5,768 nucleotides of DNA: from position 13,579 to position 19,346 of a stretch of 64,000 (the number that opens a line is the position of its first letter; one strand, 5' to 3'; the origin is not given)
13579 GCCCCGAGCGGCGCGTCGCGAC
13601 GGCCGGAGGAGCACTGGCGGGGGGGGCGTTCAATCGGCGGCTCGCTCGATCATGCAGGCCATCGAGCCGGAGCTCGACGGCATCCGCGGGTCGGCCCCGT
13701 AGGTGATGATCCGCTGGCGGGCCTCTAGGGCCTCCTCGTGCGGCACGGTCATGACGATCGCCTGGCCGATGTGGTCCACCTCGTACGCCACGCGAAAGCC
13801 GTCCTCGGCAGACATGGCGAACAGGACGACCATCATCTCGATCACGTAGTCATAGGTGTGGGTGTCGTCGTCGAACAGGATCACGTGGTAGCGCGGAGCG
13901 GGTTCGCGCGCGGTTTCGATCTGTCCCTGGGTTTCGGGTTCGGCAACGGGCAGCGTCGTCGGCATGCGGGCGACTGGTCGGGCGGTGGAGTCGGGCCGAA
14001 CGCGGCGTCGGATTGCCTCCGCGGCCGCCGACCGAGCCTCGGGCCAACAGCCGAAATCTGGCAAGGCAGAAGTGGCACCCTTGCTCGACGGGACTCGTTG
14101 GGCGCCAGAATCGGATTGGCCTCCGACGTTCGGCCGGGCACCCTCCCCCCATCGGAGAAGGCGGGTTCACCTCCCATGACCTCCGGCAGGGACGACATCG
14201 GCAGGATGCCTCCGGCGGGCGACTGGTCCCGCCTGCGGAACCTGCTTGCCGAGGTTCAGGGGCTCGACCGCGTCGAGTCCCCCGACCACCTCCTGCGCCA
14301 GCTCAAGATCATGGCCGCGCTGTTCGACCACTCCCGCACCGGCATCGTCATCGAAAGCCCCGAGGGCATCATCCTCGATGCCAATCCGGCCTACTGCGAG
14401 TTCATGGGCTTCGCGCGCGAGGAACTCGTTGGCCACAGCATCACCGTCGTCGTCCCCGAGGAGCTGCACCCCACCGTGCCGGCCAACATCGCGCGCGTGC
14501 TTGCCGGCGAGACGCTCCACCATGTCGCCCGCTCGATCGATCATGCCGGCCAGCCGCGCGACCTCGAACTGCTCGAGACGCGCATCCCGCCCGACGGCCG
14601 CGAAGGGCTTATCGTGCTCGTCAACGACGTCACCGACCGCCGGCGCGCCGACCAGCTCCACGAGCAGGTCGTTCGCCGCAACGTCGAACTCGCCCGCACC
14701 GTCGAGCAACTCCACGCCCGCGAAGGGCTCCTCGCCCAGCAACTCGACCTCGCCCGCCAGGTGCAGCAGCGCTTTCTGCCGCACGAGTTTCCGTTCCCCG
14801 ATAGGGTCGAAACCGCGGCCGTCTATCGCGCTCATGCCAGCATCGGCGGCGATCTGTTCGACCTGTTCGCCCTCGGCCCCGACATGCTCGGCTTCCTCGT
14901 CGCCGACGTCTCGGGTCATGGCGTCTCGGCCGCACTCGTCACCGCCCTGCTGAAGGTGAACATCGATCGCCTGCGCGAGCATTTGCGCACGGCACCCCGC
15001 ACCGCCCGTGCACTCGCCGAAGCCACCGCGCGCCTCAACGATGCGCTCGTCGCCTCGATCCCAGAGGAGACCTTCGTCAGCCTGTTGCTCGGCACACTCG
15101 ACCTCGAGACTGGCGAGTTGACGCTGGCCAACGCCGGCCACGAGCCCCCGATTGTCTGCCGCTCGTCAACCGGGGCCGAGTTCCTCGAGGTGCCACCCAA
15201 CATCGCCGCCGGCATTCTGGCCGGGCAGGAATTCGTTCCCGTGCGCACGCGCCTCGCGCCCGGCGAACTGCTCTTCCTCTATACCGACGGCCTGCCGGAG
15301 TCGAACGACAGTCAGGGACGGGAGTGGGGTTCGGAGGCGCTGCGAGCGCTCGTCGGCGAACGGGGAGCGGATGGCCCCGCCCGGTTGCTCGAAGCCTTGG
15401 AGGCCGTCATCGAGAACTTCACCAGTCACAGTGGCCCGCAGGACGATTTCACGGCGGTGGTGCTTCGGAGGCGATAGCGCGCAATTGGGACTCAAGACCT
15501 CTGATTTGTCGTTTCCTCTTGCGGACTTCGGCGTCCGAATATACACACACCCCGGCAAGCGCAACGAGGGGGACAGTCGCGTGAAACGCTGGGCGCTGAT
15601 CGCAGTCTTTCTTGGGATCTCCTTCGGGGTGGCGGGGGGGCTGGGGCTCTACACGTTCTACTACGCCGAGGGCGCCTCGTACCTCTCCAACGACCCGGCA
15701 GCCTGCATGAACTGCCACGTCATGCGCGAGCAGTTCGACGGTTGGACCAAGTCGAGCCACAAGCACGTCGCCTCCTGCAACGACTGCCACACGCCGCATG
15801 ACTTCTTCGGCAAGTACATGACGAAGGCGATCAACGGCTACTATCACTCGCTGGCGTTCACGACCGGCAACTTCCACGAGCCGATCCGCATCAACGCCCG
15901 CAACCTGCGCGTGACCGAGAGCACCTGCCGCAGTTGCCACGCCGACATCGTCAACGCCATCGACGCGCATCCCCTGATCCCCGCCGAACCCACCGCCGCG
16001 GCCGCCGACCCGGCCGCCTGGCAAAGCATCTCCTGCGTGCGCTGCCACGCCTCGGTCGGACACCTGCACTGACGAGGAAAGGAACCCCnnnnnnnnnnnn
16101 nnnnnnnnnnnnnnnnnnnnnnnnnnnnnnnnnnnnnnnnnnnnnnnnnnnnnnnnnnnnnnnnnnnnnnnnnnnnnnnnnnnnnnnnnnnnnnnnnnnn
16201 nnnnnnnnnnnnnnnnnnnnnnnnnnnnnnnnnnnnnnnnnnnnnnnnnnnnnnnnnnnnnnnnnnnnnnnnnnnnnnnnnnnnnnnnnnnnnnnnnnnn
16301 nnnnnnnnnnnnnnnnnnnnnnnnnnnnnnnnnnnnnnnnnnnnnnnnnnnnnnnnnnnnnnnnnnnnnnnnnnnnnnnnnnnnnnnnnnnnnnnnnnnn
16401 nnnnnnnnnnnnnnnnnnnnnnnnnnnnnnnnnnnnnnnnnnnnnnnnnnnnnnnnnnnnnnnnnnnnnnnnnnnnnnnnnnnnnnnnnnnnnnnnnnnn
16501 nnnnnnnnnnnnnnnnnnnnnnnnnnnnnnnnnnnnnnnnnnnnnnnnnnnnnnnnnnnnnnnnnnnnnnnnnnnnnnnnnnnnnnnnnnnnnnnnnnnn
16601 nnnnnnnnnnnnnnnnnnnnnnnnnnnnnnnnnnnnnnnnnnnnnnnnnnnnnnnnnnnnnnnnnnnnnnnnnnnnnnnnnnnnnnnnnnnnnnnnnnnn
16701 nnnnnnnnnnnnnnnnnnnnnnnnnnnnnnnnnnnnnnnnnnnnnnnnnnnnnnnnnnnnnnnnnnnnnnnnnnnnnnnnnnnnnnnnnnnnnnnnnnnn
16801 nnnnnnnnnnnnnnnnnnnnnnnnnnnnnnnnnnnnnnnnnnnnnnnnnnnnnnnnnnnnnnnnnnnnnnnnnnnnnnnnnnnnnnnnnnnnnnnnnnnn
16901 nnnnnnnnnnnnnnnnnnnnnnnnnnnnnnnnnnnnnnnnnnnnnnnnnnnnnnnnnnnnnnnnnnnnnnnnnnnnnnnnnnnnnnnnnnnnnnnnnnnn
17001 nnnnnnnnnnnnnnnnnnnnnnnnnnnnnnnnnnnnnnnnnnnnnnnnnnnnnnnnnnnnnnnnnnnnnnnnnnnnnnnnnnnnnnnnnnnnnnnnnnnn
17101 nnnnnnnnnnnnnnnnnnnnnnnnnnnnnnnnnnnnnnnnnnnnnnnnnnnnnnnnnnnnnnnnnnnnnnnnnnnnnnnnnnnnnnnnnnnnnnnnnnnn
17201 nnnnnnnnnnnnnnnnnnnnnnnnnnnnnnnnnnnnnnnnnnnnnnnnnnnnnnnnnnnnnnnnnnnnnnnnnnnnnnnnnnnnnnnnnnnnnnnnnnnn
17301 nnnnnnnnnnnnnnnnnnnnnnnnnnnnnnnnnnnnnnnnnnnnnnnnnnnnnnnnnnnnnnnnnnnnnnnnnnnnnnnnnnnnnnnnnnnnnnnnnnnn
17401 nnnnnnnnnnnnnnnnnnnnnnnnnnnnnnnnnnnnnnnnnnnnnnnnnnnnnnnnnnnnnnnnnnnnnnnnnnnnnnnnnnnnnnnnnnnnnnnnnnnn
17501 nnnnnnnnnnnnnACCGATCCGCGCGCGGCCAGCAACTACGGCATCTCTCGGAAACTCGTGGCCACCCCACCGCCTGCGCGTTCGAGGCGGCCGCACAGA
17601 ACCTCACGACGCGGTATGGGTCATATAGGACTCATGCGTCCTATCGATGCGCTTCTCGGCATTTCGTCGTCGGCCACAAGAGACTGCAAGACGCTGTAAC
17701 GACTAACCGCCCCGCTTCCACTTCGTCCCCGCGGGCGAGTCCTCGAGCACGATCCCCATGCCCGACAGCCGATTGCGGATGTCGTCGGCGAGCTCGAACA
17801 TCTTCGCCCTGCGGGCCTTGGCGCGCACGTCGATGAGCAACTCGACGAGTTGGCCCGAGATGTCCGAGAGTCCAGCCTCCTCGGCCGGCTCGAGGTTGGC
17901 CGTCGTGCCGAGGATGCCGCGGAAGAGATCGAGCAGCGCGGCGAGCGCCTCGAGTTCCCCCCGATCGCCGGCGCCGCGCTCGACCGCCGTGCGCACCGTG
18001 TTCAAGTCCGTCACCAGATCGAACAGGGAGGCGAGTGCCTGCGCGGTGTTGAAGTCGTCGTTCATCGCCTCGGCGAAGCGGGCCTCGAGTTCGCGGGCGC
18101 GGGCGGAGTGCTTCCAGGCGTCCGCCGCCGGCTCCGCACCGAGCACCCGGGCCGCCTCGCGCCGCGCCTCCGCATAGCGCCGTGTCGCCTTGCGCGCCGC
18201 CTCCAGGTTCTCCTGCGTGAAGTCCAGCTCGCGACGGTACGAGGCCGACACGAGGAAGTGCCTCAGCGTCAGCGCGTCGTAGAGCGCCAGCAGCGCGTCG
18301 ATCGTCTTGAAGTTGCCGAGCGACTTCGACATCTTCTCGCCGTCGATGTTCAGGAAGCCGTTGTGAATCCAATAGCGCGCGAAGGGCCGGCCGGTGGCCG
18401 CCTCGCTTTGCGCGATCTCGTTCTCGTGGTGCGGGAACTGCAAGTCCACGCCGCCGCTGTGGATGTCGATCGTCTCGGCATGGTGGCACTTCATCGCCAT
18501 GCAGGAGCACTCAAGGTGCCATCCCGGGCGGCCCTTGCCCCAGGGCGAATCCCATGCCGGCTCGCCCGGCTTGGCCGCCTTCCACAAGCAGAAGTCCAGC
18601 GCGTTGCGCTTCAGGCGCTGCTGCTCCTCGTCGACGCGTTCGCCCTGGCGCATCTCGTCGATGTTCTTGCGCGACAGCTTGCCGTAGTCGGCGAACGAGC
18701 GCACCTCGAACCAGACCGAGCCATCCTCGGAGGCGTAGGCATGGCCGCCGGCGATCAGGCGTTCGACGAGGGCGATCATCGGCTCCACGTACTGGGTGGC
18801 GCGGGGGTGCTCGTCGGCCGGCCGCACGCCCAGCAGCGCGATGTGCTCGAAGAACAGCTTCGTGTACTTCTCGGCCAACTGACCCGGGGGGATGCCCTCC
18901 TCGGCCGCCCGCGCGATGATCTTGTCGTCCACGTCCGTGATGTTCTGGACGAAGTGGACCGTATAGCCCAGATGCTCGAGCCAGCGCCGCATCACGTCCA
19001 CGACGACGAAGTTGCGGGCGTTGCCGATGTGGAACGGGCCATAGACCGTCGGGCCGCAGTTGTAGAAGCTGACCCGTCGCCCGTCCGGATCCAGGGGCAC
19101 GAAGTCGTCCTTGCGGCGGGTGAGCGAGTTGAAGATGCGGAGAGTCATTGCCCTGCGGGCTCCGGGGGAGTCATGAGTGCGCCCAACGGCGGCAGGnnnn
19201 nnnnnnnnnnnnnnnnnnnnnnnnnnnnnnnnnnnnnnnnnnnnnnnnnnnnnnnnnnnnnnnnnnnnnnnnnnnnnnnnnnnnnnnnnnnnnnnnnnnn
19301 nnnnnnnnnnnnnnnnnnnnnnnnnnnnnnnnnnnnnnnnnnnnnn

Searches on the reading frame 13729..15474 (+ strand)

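Call 46: search_protein_families(library=pfam, proteins=[window:13729-15474:+], max_evalue=0.0001)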
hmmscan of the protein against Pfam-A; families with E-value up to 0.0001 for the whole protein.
window:13729-15474:+ (582 aa): 5 families
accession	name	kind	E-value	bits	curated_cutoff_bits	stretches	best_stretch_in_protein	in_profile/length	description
PF07228.17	SpoIIE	-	3.5e-42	145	25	1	386-582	4-192/192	Stage II sporulation protein E (SpoIIE)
PF08448.16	PAS_4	-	2.3e-14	54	23.1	1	199-306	1-110/110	PAS fold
PF00989.32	PAS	-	6.7e-08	33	22.6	1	195-286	3-96/113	PAS fold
PF13426.13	PAS_9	-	2e-06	28.4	27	1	204-303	2-103/103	PAS domain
PF13188.13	PAS_8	-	2e-05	24.8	21.8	1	196-240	4-49/65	PAS domain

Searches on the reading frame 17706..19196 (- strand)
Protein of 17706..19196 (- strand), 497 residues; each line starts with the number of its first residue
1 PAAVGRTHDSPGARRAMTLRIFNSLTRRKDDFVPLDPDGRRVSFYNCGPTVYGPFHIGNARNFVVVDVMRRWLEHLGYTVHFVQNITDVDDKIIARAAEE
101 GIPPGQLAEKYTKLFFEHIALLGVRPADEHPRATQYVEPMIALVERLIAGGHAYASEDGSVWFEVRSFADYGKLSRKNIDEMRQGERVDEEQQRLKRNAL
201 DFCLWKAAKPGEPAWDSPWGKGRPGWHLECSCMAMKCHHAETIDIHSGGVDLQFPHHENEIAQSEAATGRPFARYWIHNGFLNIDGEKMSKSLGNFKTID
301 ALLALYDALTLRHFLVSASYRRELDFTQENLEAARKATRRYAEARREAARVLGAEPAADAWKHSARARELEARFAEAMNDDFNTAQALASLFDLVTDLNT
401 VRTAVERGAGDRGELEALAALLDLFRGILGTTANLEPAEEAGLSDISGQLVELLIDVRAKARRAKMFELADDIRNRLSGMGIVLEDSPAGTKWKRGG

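Call 46: search_protein_families(library=pfam, proteins=[window:17706-19196:-], max_evalue=0.0001)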
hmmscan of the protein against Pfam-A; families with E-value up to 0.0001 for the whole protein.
window:17706-19196:- (497 aa): 5 families
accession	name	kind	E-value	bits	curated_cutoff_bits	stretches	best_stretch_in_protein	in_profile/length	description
PF01406.26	tRNA-synt_1e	-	2.3e-123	411.8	27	1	39-335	7-300/301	tRNA synthetases class I (C) catalytic domain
PF09190.17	DALR_2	-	8e-15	55.6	22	1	373-430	1-54/57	DALR domain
PF09334.17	tRNA-synt_1g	-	8.8e-14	51.5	20.1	2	52-125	11-84/391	tRNA synthetases class I (M)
PF00133.28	tRNA-synt_1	-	7.3e-09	35.3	22.7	1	242-326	328-413/414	tRNA synthetases class I (I, L, M and V)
PF01921.24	tRNA-synt_1f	-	2e-08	34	27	0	45-112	26-90/360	tRNA synthetases class I (K)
